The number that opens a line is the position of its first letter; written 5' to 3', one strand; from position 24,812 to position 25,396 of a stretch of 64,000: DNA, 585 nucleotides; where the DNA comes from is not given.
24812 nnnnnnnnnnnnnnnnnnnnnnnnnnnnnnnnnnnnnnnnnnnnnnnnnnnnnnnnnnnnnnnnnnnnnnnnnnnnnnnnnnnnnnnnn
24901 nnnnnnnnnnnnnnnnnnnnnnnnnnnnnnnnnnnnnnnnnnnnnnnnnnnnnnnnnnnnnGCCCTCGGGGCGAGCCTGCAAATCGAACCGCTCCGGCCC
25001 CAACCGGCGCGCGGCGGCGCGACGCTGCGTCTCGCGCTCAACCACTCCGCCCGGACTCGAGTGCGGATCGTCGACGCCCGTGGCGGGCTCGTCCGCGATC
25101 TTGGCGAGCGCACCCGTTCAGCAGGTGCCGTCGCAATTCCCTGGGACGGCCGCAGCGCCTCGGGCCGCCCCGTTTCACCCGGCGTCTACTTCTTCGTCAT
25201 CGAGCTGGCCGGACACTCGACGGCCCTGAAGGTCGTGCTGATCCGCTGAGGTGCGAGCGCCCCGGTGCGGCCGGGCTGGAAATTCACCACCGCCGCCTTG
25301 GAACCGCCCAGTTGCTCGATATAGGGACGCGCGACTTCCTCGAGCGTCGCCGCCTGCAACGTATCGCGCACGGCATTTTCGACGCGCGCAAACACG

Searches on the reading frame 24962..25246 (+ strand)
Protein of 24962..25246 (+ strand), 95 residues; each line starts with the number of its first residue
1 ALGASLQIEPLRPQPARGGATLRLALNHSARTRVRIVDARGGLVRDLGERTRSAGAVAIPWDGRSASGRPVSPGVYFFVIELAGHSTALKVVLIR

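Call 32: search_protein_families(library=ncbifam, alignment_id=A2, max_evalue=0.01)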
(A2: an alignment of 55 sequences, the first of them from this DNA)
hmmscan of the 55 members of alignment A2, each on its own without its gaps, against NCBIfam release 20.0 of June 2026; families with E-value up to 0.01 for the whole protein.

A. member 1, seq(95 aa): 7 families
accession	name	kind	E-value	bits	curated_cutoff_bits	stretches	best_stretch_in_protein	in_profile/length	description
NF005176.1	PRK06655.1-1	equivalog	6.1e-08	32.8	230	1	28-90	95-159/197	flagellar hook assembly protein FlgD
NF052228.1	T9SS_PorZ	equivalog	6.1e-06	24.9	260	1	30-81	695-741/757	type IX secretion system anionic LPS delivery protein PorZ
NF009277.0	PRK12634.1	equivalog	1.3e-05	25.4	333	1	29-80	121-172/221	flagellar basal body rod modification protein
NF009276.0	PRK12633.1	equivalog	4.9e-05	23.1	383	1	23-80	121-179/234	flagellar basal body rod modification protein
NF033707.1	T9SS_sortase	equivalog_domain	0.00037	18.2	420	1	13-86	1003-1081/1095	type IX secretion system sortase PorU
TIGR04183.1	Por_Secre_tail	domain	0.0026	17.7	23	1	13-92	3-70/72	T9SS type A sorting domain-containing protein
NF009453.0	PRK12813.1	equivalog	0.0097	15.5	264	0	48-83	139-174/223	flagellar basal body rod modification protein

B. families by the number of members that match (of 55 scanned): 14 families
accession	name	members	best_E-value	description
NF005176.1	PRK06655.1-1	55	1e-10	flagellar hook assembly protein FlgD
TIGR04183.1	Por_Secre_tail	51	1.4e-13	T9SS type A sorting domain-containing protein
NF009276.0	PRK12633.1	49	1.6e-10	flagellar basal body rod modification protein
NF033707.1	T9SS_sortase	48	2.1e-10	type IX secretion system sortase PorU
NF052228.1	T9SS_PorZ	42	3e-10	type IX secretion system anionic LPS delivery protein PorZ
NF009277.0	PRK12634.1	42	5.1e-09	flagellar basal body rod modification protein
NF052323.1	T9SSA_dep_M6i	38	3.5e-09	T9SS-dependent M6-like inactivated metalloprotease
NF009453.0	PRK12813.1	36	2.4e-06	flagellar basal body rod modification protein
NF038113.1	T9SSA_dep_M36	34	2.6e-07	T9SS-dependent M36 family metallopeptidase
NF009452.0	PRK12812.1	28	1.1e-06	flagellar basal body rod modification protein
NF050177.1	TapA_OM_Porphy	9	0.00011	TapA/TapC family T9SS-dependent outer membrane protein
NF053608.1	Lsa66_OmpA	5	2.9e-07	fibronectin-binding adhesin Lsa66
NF004496.1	PRK05842.1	3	0.00086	flagellar hook assembly protein FlgD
NF033708.1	T9SS_Cterm_ChiA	1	0.003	T9SS sorting signal type C domain-containing protein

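Call 33: search_protein_families(library=pfam, alignment_id=A2, max_evalue=0.01)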
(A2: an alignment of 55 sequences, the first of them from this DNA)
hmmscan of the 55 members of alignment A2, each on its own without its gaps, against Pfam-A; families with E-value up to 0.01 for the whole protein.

A. member 1, seq(95 aa): 2 families
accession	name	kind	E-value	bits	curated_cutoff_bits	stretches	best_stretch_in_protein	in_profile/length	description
PF13860.13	FlgD_ig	-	1.8e-09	37.9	27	1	18-81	8-74/79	FlgD Ig-like domain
PF13585.12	CHU_C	-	0.0019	18.7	27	1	28-85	25-75/86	CHU_C Type IX secretion signal domain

B. families by the number of members that match (of 55 scanned): 6 families
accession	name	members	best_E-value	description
PF13860.13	FlgD_ig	55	2e-13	FlgD Ig-like domain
PF18962.6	Por_Secre_tail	41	1e-10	Secretion system C-terminal sorting domain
PF13585.12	CHU_C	12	0.00038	CHU_C Type IX secretion signal domain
PF10029.15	DUF2271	11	8.2e-05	Predicted periplasmic protein (DUF2271)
PF19319.4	DUF5919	1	0.00088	Domain of unknown function (DUF5919)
PF02924.19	HDPD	1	0.0033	Bacteriophage lambda head decoration protein D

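Call 34: search_solved_structures(query=A2, max_evalue=1, show_alignments=3)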
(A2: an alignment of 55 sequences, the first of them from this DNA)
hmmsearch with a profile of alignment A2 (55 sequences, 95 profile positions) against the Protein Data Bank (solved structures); distinct sequences matched with E-value up to 1: 30.
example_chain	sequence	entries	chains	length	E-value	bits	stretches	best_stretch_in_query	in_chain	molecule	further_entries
7eh9_A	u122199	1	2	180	6.6e-12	48.4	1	18-84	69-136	Basal-body rod modification protein FlgD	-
7bhq_A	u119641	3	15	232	9.9e-12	47.8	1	18-84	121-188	Basal-body rod modification protein FlgD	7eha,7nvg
3c12_A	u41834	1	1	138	1.6e-09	40.7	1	24-83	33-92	Flagellar protein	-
3osv_A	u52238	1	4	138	1.1e-08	38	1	28-82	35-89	Flagellar basal-body rod modification protein FlgD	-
6za2_A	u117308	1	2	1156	1.1e-06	31.6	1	8-81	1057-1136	Por secretion system protein porU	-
5m11_A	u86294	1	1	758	3.4e-06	30.1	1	10-87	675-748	Immunoreactive 84kD antigen PG93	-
6d69_A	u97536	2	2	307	6.7e-05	25.9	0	28-66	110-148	NHL Repeat Region of D. melanogaster Thin | Thin, isoform D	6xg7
5hfs_A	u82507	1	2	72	0.00019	24.5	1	70-93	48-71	Gingipain R2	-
7pq4_A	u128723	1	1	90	0.00025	24.1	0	10-50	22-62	Arginine-specific cysteine proteinase (Arg-gingipain)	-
5ag9_A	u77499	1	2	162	0.00082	22.4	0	7-50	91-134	Gingipain R2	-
5ag8_A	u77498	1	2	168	0.0014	21.7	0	71-93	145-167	GINGIPAIN R2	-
4zzf_A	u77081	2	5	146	0.0044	20.1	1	37-87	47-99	Flagellar basal body rod modification protein | Basal-body rod modification protein FlgD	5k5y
4zzk_A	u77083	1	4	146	0.0045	20.1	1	37-87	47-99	Basal-body rod modification protein FlgD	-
8qb1_A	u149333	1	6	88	0.0092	19.1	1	71-92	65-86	Mirolase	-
1xf1_A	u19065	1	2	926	0.029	17.4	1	57-82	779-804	C5a peptidase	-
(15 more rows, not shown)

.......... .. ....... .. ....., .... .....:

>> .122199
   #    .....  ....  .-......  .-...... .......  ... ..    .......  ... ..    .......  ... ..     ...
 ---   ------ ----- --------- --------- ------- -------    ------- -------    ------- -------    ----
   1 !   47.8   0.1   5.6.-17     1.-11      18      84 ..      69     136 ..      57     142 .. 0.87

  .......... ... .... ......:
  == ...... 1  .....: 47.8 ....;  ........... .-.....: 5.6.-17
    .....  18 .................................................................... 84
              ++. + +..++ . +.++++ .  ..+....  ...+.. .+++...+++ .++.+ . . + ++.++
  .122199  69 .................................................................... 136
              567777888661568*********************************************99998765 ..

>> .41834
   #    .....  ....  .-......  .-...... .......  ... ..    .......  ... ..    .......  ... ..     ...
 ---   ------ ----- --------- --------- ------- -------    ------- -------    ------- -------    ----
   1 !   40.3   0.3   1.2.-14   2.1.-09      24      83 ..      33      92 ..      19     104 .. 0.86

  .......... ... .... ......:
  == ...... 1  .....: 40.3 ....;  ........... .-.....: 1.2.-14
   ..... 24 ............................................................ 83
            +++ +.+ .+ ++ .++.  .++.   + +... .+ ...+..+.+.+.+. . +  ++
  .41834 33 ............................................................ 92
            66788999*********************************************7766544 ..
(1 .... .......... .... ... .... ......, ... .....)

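Call 40: predict_structure(alignment_id=A2)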
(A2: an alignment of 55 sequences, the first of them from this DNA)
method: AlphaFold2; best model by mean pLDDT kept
length: 95 residues; sequences in the alignment: 55
mean_pLDDT: 93.1   pTM: 0.84
mean pLDDT of the five models: 93.1, 92.0, 88.3, 87.1, 87.0
residues with pLDDT >= 90: 75; 70-90: 16; 50-70: 4; < 50: 0
segments of 3 or more residues with pLDDT < 50: none
pLDDT, mean of each block of 10 residues (from residue 1): 75 89 94 98 98 96 97 98 93 94
secondary structure, 60 per line:
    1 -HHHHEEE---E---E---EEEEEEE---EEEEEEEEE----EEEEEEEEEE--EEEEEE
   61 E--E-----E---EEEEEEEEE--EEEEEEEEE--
elements in order: H2-5 E6-8 E20-26 E30-38 E43-52 E55-61 E74-82 E85-93

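Call 77: search_protein_representatives(alignment_id=A2)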
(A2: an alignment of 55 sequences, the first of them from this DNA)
Query: 55 sequences, 95 profile positions. Proteins with E-value up to 0.001 (for the whole library): 482636; up to 1e-10: 283638; up to 1e-30: 310. The best 150 are listed.
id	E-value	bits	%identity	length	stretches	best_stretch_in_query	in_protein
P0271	1.5e-192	640.3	-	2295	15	9-82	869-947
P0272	1.9e-178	595.0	-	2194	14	13-85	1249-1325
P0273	2.3e-148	498.6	-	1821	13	5-84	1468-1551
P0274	4.0e-138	465.8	-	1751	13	11-85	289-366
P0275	1.8e-135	457.3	-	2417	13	13-84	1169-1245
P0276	1.3e-127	432.1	-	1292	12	12-82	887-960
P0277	4.3e-117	398.4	-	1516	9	6-83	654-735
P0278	5.9e-112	381.9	-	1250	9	4-83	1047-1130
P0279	1.4e-108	371.1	-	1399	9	11-84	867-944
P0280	3.9e-108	369.7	-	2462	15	18-93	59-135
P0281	1.6e-107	367.7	-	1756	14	17-87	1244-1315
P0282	2.2e-94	325.6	-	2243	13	7-87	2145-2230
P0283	1.4e-89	310.2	-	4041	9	19-87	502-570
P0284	6.1e-86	298.6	-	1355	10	19-82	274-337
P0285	7.1e-83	288.7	-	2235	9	17-83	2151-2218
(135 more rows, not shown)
